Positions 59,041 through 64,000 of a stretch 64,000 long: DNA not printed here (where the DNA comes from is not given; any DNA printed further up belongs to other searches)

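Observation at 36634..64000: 27 kb tandem array of four giant (2.3-2.55 k aa) cell-surface proteins with a modular, shuffled architecture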

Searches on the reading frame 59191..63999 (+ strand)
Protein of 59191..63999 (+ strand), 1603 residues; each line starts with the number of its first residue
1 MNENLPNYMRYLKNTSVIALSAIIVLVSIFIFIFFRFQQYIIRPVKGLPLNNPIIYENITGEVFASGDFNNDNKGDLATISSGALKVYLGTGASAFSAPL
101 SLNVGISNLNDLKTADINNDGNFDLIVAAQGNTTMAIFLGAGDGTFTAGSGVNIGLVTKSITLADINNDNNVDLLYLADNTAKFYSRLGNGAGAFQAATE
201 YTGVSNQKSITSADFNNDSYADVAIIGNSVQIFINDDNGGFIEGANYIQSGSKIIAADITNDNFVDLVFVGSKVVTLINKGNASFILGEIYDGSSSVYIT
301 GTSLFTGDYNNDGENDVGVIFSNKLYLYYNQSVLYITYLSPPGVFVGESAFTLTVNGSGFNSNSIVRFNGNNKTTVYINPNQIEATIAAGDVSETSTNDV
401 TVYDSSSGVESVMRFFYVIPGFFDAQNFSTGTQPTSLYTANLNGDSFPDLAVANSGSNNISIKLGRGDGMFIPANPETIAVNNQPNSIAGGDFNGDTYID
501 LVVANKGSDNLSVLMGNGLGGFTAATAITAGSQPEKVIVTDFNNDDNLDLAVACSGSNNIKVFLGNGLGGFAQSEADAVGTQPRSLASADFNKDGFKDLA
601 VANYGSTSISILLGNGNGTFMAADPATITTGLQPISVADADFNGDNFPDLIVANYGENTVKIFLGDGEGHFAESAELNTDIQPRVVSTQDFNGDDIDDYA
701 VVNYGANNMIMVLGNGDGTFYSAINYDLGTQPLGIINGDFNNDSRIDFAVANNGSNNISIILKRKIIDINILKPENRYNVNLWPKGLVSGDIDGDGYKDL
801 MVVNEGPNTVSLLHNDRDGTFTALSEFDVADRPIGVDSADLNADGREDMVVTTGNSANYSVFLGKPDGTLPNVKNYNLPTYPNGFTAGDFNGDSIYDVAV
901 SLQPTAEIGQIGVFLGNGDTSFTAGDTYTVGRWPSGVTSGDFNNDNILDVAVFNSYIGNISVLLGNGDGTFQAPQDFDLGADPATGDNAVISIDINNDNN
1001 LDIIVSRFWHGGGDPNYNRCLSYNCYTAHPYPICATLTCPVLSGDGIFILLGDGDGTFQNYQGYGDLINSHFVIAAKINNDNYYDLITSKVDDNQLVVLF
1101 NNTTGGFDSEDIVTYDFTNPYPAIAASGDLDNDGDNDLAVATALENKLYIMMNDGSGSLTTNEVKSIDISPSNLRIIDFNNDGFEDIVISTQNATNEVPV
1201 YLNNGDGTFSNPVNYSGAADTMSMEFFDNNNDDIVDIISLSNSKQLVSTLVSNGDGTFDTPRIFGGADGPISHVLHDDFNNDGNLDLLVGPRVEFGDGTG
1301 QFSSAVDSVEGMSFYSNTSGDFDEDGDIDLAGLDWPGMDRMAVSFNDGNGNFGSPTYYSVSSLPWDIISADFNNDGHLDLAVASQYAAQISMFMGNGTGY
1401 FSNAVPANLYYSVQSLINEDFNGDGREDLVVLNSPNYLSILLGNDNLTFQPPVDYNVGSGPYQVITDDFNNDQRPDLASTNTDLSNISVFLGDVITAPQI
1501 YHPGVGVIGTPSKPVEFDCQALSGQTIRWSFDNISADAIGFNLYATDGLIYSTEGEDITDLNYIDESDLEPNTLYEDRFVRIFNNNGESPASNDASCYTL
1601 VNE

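Call 5: search_protein_families(library=pfam, proteins=[window:59191-63999:+], max_evalue=0.01)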
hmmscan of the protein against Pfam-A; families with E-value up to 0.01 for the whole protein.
window:59191-63999:+ (1603 aa): 3 families
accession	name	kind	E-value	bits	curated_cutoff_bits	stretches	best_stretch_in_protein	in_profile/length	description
PF13517.12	FG-GAP_3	-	6.8e-122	398.6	26.9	22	590-652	1-61/61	FG-GAP-like repeat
PF01839.29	FG-GAP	-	1.2e-57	191.4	22.1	6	584-616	3-30/37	FG-GAP repeat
PF01833.30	TIG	-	0.00034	21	20.9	1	336-407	3-74/84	IPT/TIG domain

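Call 37: search_protein_families(library=ncbifam, proteins=[window:59191-63999:+], max_evalue=0.01)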
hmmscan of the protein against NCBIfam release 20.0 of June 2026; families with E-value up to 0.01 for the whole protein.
window:59191-63999:+ (1603 aa): 2 families
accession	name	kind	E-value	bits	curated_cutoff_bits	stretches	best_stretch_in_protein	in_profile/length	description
NF058597.1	CoaZ_rpt_PGGG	domain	7.3e-20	70.8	30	1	336-409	5-80/88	choice-of-anchor Z repeating domain-containing protein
NF047539.1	XAC2610_fam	domain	2e-10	41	35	0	1175-1234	2-61/89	XAC2610-related protein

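Call 95: find_related_loci(query=window:59191-63999:+, collection=metagenome_contigs, flank=10000)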
Query window:59191-63999:+ (1603 aa) in metagenome_contigs; peptide patterns used: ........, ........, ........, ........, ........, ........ (x = any residue, [..] = any of these).
357 stretches matched a pattern; 144 encode a relative of the query (tblastn E <= 1e-3); the best 80 are kept; 79 distinct loci.
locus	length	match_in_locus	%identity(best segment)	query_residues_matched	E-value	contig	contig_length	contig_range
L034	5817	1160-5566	29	50-1508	4e-98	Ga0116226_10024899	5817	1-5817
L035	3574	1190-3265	34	64-1503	1e-98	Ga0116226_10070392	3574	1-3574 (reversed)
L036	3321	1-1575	40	62-1503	2e-97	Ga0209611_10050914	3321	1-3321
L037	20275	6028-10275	28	53-1521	1e-102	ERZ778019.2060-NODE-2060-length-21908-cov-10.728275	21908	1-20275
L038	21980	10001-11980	35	47-1494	9e-94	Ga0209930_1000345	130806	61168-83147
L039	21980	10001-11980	35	47-1494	9e-94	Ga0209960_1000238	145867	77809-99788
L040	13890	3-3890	34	64-1494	5e-92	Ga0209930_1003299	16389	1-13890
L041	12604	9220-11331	35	66-1494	7e-92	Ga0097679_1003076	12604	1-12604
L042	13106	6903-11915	35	66-1494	4e-91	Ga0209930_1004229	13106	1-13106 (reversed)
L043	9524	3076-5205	36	26-1494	4e-91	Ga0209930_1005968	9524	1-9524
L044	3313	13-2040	36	66-1504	9e-94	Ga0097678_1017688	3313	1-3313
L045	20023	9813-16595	35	66-1494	9e-92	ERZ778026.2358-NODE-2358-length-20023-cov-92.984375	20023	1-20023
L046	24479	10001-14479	28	10-1493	1e-88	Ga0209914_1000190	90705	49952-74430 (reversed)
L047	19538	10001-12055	35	51-1493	3e-88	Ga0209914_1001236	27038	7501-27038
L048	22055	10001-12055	35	51-1493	3e-88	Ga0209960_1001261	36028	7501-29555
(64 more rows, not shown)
